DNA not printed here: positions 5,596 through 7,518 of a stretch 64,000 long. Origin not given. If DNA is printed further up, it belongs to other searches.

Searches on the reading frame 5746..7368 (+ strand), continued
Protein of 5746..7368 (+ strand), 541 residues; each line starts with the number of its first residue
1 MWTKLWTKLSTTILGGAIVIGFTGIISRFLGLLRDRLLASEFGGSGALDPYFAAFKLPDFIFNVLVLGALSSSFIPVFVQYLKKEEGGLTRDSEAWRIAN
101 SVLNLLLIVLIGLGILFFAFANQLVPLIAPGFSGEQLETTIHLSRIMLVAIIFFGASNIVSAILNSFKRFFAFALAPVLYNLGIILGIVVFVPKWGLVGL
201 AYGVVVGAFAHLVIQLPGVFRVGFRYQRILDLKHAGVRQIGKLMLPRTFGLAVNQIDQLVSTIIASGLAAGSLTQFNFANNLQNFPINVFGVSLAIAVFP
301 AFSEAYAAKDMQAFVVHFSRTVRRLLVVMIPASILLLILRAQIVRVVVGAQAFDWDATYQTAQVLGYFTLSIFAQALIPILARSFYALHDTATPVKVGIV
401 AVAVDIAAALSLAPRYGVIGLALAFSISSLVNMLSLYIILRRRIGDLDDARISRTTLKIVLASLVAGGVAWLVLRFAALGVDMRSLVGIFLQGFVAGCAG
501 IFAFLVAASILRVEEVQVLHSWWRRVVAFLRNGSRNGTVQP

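Call 35: find_encoding_contigs(protein=P0007, flank=5000, max_places=2)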
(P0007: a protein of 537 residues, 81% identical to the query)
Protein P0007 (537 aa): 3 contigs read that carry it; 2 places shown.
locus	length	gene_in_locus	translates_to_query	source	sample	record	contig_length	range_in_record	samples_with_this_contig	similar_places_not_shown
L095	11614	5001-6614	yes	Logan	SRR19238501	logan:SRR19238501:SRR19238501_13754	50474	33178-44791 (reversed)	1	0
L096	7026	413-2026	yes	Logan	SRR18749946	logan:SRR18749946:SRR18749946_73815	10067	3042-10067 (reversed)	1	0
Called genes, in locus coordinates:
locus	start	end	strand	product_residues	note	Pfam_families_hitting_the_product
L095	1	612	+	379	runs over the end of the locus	PF13439:Glyco_transf_4, PF13579:Glyco_trans_4_4 (weak), PF20706:GT4-conflict, PF00534:Glycos_transf_1, PF13692:Glyco_trans_1_4, PF13524:Glyco_trans_1_2 (weak)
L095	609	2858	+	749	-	PF13196:DUF4012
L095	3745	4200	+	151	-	-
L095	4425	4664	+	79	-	-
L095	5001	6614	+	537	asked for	PF03023:MurJ, PF01554:MatE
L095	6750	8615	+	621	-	PF00009:GTP_EFTU, PF22042:EF-G_D2 (faint), PF03144:GTP_EFTU_D2, PF00679:EFG_C, PF06421:LepA_C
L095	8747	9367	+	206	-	PF03703:bPH_2 (weak)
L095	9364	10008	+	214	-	-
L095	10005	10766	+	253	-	-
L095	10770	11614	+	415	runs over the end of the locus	PF13365:Trypsin_2 (weak), PF13180:PDZ_2, PF17820:PDZ_6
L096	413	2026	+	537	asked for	PF03023:MurJ, PF01554:MatE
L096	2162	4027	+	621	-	PF00009:GTP_EFTU, PF22042:EF-G_D2 (faint), PF03144:GTP_EFTU_D2, PF00679:EFG_C, PF06421:LepA_C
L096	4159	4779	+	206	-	PF03703:bPH_2 (weak)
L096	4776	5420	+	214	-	-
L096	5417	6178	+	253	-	-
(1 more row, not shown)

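Call 36: find_encoding_contigs(protein=P0011, flank=5000, max_places=2)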
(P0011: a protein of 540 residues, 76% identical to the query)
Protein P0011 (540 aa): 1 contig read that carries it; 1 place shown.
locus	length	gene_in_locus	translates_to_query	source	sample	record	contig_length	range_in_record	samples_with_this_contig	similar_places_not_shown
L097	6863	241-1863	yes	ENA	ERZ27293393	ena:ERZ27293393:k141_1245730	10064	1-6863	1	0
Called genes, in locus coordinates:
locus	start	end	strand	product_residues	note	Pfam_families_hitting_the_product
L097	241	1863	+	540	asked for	PF03023:MurJ, PF01554:MatE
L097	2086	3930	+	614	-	PF00009:GTP_EFTU, PF03144:GTP_EFTU_D2, PF14492:EFG_III (weak), PF00679:EFG_C, PF06421:LepA_C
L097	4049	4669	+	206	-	PF03703:bPH_2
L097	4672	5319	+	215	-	-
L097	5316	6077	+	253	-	-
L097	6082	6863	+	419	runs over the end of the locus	PF13365:Trypsin_2 (weak), PF13180:PDZ_2, PF17820:PDZ_6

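Call 38: find_encoding_contigs(protein=P0006, flank=5000, max_places=2)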
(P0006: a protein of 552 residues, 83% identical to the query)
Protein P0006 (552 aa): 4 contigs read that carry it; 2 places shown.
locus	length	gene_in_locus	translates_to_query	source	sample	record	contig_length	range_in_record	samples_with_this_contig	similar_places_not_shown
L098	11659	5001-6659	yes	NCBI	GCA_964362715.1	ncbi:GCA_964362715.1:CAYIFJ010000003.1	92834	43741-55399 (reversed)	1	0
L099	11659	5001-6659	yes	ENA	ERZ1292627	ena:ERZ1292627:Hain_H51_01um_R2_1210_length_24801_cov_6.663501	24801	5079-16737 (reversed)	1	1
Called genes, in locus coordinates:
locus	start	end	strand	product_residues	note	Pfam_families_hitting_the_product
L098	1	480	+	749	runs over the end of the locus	PF13196:DUF4012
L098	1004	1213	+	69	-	-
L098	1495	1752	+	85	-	-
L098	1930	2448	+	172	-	-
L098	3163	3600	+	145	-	-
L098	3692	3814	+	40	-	-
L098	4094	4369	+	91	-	-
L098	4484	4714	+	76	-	-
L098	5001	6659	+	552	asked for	PF03023:MurJ, PF01554:MatE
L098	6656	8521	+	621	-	PF00009:GTP_EFTU, PF22042:EF-G_D2 (faint), PF03144:GTP_EFTU_D2, PF00679:EFG_C, PF06421:LepA_C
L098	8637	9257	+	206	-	PF03703:bPH_2 (weak)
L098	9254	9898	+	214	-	-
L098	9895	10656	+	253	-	-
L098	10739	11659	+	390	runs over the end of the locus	PF13365:Trypsin_2 (faint), PF13180:PDZ_2, PF17820:PDZ_6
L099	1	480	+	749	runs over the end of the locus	PF13196:DUF4012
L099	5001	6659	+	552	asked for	PF03023:MurJ, PF01554:MatE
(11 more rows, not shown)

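Call 39: find_encoding_contigs(protein=P0008, flank=5000, max_places=1)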
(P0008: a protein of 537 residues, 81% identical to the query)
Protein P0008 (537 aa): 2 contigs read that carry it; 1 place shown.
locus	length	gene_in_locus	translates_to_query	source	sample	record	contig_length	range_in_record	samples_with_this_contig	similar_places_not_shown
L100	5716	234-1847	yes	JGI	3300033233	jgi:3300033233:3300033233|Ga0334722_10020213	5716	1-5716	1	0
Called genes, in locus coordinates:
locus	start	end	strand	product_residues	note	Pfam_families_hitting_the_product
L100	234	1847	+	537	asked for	PF03023:MurJ, PF01554:MatE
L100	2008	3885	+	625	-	PF00009:GTP_EFTU, PF22042:EF-G_D2 (faint), PF03144:GTP_EFTU_D2, PF00679:EFG_C, PF06421:LepA_C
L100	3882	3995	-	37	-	-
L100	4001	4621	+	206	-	PF03703:bPH_2 (faint)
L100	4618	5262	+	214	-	-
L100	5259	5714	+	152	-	?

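Call 40: find_encoding_contigs(protein=P0018, flank=5000, max_places=1)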
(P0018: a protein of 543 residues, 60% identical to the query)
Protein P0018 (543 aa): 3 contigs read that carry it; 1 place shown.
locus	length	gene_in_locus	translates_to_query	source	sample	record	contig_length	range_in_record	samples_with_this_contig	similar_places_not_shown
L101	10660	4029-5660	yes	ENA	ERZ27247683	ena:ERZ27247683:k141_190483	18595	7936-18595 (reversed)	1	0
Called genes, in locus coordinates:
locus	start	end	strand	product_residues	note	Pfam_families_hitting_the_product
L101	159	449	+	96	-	-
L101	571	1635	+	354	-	PF01699:Na_Ca_ex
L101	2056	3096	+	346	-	-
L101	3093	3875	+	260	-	-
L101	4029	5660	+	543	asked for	PF03023:MurJ, PF13440:Polysacc_synt_3, PF01554:MatE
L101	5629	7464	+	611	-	PF00009:GTP_EFTU, PF03144:GTP_EFTU_D2, PF16658:RF3_C (faint), PF14492:EFG_III (faint), PF00679:EFG_C, PF06421:LepA_C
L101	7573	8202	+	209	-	PF14470:bPH_3 (weak), PF03703:bPH_2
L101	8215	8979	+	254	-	PF18900:DUF5656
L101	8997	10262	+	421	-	PF13365:Trypsin_2 (weak), PF13180:PDZ_2, PF17820:PDZ_6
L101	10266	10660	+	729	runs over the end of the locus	PF00082:Peptidase_S8, PF01839:FG-GAP (faint), PF13517:FG-GAP_3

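Call 41: find_encoding_contigs(protein=P0021, flank=5000, max_places=1)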
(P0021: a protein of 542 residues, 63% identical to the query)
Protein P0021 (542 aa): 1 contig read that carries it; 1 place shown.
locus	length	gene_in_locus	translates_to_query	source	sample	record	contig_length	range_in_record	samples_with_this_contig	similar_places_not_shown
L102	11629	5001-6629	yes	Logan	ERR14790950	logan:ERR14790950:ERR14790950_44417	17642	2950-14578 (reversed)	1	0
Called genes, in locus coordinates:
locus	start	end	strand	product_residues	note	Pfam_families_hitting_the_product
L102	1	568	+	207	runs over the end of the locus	-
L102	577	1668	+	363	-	PF20706:GT4-conflict, PF00534:Glycos_transf_1, PF13692:Glyco_trans_1_4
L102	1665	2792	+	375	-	PF13439:Glyco_transf_4, PF13579:Glyco_trans_4_4 (faint), PF00534:Glycos_transf_1, PF13692:Glyco_trans_1_4, PF20706:GT4-conflict, PF13524:Glyco_trans_1_2 (weak)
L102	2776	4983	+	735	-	PF13196:DUF4012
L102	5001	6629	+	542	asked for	PF01943:Polysacc_synt, PF03023:MurJ, PF13440:Polysacc_synt_3, PF01554:MatE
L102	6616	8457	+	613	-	PF00009:GTP_EFTU, PF00071:Ras (faint), PF22042:EF-G_D2 (weak), PF03144:GTP_EFTU_D2, PF16658:RF3_C (faint), PF14492:EFG_III (weak), PF00679:EFG_C, PF06421:LepA_C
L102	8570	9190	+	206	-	PF03703:bPH_2 (weak)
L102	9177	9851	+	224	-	-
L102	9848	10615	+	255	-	-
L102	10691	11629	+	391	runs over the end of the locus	PF13365:Trypsin_2 (faint), PF00595:PDZ (weak), PF13180:PDZ_2, PF17820:PDZ_6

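Call 54: search_protein_families(library=pfam, proteins=[L093:2562-2912:+], max_evalue=0.1)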
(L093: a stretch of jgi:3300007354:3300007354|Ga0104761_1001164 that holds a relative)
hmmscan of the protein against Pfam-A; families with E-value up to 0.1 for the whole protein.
L093:2562-2912:+ (117 aa): 0 families

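Call 68: find_encoding_contigs(protein=P0001, flank=1000, max_places=2)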
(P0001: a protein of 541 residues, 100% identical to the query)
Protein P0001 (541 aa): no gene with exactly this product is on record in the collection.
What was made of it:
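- Tried and rejected: Nothing on record (call 68).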

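Call 75: find_encoding_contigs(protein=P0004, flank=4000, max_places=2)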
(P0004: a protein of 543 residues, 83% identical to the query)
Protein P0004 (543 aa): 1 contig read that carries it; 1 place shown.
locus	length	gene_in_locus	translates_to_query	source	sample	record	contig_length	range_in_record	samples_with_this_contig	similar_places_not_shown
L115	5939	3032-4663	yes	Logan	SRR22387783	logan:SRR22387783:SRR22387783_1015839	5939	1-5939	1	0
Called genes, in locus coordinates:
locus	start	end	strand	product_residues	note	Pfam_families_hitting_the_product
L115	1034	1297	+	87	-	-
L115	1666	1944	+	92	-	-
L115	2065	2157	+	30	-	-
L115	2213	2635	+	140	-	-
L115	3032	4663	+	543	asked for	PF03023:MurJ, PF01554:MatE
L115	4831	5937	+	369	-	?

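Call 76: find_encoding_contigs(protein=P0012, flank=4000, max_places=2)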
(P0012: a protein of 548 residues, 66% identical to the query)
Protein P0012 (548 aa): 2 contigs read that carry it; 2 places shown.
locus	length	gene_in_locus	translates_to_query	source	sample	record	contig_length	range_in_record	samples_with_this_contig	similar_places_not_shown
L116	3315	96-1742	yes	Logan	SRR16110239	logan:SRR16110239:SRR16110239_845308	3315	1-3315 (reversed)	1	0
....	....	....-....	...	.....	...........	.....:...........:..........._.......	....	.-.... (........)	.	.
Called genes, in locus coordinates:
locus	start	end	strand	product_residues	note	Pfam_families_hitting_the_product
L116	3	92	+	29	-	?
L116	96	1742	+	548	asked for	PF03023:MurJ, PF13440:Polysacc_synt_3, PF01554:MatE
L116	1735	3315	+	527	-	?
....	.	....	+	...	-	?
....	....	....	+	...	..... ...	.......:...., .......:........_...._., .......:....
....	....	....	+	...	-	?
